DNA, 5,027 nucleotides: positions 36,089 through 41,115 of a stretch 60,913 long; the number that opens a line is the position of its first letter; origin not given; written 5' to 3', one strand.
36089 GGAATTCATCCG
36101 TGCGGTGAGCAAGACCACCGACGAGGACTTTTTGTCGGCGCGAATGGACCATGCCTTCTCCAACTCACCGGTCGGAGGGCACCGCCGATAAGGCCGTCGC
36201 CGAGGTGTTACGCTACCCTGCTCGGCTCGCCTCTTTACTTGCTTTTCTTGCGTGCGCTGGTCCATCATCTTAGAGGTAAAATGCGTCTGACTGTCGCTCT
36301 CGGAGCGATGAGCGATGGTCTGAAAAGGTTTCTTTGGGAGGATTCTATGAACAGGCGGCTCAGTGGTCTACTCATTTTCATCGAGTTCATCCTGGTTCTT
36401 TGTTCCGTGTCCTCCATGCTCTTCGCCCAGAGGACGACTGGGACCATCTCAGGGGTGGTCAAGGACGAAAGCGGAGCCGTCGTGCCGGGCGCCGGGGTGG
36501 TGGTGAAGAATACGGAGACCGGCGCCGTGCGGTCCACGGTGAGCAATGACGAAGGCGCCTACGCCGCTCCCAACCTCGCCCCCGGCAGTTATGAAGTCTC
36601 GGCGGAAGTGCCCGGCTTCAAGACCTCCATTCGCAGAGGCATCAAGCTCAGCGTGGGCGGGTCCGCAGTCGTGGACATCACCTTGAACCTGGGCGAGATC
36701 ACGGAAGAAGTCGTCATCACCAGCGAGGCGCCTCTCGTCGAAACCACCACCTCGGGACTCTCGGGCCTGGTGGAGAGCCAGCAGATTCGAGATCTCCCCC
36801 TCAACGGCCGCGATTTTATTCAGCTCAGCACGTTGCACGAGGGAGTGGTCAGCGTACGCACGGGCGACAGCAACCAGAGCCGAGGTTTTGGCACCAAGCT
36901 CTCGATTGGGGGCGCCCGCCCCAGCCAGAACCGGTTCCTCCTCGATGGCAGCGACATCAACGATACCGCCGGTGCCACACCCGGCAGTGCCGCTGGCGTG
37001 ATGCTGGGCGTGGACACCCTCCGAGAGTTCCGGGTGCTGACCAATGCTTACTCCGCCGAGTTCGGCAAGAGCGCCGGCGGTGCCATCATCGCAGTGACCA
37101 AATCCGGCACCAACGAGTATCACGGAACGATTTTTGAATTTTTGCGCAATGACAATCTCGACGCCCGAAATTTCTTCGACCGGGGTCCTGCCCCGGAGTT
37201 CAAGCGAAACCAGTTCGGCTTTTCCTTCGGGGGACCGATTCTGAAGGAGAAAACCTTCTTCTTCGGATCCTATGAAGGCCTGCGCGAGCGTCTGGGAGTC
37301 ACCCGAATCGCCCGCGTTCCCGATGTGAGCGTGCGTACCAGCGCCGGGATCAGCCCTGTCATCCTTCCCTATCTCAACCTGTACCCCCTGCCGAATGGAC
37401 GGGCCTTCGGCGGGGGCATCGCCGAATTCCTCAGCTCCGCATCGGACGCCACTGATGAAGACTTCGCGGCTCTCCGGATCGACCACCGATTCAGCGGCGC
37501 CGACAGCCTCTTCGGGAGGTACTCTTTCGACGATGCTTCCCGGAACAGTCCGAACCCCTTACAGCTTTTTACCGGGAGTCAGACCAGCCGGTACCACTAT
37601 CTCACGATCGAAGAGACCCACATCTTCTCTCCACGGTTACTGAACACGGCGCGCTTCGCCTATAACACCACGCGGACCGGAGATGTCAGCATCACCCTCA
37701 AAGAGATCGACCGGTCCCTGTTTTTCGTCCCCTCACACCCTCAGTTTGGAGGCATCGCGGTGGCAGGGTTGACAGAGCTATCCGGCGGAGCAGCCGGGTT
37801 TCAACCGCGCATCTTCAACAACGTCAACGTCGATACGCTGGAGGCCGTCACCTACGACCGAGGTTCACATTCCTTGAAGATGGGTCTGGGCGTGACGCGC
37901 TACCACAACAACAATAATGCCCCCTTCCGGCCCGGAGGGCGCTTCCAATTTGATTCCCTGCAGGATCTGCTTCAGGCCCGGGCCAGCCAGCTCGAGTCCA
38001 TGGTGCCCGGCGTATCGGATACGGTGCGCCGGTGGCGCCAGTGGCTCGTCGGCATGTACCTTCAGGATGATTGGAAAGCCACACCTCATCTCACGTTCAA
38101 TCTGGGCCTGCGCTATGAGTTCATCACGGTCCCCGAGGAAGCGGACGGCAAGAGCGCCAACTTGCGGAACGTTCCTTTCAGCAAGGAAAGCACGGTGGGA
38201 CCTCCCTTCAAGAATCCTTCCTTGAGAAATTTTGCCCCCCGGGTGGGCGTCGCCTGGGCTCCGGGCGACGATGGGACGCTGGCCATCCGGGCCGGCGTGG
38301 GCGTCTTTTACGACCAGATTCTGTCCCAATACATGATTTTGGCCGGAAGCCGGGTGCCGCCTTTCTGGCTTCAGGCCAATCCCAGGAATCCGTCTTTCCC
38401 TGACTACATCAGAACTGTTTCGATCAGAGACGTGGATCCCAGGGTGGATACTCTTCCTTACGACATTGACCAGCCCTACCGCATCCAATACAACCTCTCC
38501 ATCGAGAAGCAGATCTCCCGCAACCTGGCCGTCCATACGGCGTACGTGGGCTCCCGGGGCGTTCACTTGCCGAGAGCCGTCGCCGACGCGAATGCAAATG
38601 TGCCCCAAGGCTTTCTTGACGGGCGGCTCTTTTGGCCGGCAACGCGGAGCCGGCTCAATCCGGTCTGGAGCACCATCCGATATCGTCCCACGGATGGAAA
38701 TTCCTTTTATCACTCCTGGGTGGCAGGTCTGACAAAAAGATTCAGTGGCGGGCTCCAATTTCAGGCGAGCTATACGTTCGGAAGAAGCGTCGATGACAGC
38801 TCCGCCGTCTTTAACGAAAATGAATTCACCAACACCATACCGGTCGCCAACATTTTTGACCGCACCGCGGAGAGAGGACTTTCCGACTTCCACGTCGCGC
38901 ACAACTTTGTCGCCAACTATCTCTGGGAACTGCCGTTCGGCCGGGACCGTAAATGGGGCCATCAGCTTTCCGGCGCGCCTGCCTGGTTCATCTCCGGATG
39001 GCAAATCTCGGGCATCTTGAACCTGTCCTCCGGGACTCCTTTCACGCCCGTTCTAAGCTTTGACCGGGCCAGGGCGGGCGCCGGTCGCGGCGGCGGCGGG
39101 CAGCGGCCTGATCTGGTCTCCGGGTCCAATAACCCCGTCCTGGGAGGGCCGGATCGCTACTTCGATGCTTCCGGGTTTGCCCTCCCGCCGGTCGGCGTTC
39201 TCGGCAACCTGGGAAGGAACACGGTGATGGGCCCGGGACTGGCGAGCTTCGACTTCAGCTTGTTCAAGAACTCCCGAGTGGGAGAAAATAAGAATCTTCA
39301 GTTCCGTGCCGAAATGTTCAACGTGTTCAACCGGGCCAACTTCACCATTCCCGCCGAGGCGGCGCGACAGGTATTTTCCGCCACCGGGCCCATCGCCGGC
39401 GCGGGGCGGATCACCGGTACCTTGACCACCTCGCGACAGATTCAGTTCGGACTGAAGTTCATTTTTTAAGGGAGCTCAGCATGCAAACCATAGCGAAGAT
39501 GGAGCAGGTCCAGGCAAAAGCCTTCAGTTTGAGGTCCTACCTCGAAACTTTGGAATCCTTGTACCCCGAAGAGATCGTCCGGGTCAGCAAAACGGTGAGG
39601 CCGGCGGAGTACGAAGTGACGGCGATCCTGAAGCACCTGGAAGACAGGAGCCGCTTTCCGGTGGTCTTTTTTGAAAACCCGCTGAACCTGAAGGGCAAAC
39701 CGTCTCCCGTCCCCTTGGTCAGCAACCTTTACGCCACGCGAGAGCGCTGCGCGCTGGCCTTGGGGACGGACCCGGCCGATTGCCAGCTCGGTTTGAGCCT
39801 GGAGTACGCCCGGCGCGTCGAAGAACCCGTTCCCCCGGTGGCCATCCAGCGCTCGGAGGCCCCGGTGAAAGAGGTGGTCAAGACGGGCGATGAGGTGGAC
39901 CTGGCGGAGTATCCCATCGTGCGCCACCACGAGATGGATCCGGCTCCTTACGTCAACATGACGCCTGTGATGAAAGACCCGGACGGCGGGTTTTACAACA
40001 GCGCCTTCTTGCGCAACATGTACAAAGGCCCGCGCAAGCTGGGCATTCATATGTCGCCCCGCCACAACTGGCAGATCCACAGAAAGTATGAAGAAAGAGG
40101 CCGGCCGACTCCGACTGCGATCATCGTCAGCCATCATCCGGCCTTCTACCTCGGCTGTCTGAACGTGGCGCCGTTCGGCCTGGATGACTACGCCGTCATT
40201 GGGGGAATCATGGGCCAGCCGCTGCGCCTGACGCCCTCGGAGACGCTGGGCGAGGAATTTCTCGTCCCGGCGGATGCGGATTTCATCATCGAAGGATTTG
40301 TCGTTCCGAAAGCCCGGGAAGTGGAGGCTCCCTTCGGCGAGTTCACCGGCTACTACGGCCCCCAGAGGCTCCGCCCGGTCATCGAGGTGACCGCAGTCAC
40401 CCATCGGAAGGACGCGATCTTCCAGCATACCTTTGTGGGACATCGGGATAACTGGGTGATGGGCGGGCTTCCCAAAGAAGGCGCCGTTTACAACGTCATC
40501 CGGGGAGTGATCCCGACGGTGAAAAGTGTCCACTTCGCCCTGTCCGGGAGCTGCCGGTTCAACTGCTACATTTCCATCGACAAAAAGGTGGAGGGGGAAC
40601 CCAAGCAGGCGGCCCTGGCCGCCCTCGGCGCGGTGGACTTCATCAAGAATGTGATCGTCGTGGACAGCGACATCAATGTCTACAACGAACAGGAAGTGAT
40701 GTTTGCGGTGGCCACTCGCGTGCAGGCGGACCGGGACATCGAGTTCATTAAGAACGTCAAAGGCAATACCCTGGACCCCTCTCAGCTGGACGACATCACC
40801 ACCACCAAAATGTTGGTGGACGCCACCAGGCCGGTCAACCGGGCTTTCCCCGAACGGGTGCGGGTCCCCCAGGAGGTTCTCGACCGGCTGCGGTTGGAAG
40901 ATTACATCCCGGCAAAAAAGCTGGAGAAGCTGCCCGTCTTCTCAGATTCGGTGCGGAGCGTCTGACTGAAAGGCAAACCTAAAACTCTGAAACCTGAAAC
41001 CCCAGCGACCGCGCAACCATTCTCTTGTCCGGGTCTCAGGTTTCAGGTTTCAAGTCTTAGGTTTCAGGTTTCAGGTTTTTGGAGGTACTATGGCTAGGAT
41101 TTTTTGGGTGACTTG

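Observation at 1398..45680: Four paralogues (five domain copies) of an uncharacterised exported protein family scattered through the island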

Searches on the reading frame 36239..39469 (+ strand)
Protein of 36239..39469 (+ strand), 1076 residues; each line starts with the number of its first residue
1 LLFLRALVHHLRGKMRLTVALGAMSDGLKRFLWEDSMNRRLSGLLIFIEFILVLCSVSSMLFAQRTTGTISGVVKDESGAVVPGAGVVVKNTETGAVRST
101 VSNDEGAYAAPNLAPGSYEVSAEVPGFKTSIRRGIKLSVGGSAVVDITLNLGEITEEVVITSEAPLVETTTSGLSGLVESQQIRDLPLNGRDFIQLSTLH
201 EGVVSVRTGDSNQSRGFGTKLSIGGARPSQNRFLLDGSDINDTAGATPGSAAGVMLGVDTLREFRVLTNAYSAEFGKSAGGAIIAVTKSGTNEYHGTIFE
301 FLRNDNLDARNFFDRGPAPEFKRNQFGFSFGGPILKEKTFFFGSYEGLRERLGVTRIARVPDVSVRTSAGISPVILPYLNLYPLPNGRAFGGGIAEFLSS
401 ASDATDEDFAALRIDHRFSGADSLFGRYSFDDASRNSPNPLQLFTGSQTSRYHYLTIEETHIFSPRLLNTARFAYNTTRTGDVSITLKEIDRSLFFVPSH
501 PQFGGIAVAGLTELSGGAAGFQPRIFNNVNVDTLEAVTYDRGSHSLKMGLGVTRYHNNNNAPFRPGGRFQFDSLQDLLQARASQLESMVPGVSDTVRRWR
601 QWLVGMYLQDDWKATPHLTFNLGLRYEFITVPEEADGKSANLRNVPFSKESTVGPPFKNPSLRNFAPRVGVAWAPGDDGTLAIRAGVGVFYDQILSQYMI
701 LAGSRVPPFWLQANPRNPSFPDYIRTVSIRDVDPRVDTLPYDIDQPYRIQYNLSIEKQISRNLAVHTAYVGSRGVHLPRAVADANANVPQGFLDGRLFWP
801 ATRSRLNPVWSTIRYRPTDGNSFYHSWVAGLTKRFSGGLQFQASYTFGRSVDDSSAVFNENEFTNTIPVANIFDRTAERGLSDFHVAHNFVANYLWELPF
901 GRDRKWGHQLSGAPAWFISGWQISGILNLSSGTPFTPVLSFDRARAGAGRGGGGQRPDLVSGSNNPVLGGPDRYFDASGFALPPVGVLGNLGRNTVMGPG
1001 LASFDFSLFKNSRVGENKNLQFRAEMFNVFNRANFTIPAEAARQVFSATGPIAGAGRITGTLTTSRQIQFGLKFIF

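Call 17: search_protein_families(library=pfam, proteins=[window:36239-39469:+], max_evalue=0.001)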
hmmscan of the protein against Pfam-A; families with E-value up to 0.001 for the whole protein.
window:36239-39469:+ (1076 aa): 6 families
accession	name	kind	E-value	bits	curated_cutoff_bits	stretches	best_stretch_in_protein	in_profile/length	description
PF25183.1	OMP_b-brl_4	-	4.1e-189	631.3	30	1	286-1069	1-838/838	Outer membrane beta barrel domain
PF13620.12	CarboxypepD_reg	-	1e-21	77.5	32.3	1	69-149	1-81/82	Carboxypeptidase regulatory-like domain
PF00593.30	TonB_dep_Rec_b-barrel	-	7.7e-10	39.6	27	1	427-689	18-239/436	TonB dependent receptor-like, beta-barrel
PF13715.12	CarbopepD_reg_2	-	7e-07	29.6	32.2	1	70-151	1-78/88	CarboxypepD_reg-like domain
PF07715.20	Plug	-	3.3e-06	28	23.9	1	196-282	25-106/107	TonB-dependent Receptor Plug Domain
PF17210.9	SdrD_B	-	0.0004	21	29.7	1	75-125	17-67/112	SdrD B-like domain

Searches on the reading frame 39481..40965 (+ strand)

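Call 17: search_protein_families(library=pfam, proteins=[window:39481-40965:+], max_evalue=0.001)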
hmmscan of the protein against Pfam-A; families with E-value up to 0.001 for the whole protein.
window:39481-40965:+ (494 aa): 3 families
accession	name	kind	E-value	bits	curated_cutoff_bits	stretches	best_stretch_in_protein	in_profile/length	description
PF01977.22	UbiD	-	1.8e-53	181.2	23.3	1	123-321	4-205/206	3-octaprenyl-4-hydroxybenzoate carboxy-lyase Rift-related domain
PF20696.2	UbiD_C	-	1.7e-31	109.3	24.2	1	326-448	2-127/127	3-octaprenyl-4-hydroxybenzoate carboxy-lyase C-terminal domain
PF20695.2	UbiD_N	-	1.3e-12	48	24.3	1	30-99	8-68/78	3-octaprenyl-4-hydroxybenzoate carboxy-lyase N-terminal domain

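Call 75: search_protein_families(library=ncbifam, proteins=[window:39481-40965:+], max_evalue=0.001)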
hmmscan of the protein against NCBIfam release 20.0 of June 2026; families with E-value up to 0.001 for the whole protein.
window:39481-40965:+ (494 aa): 7 families
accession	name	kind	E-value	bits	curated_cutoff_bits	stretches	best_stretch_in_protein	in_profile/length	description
TIGR00148.1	TIGR00148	subfamily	2e-84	283.8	244.85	1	18-450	2-437/438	UbiD family decarboxylase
NF041204.1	VdcC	exception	1.3e-73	248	650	1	16-454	3-441/467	non-oxidative hydroxyarylic acid decarboxylases subunit C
TIGR03701.1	mena_SCO4490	equivalog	1.5e-54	185.4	495.9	1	30-432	10-422/433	menaquinone biosynthesis decarboxylase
NF041219.1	BagN_FevL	exception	4.3e-37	127.8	1000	1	5-315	8-321/502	bagremycin/ferroverdin biosynthesis UbiD family decarboxylase BagN/FevL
NF008175.0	PRK10922.1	equivalog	4.1e-36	124.5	788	1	15-450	7-457/497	4-hydroxy-3-polyprenylbenzoate decarboxylase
TIGR02724.1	phenyl_P_beta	equivalog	1.6e-35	122.4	468.95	1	32-471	16-463/472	phenylphosphate carboxylase subunit beta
TIGR02723.1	phenyl_P_alpha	equivalog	3.6e-35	121.5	564.6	1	82-434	67-424/485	phenylphosphate carboxylase subunit alpha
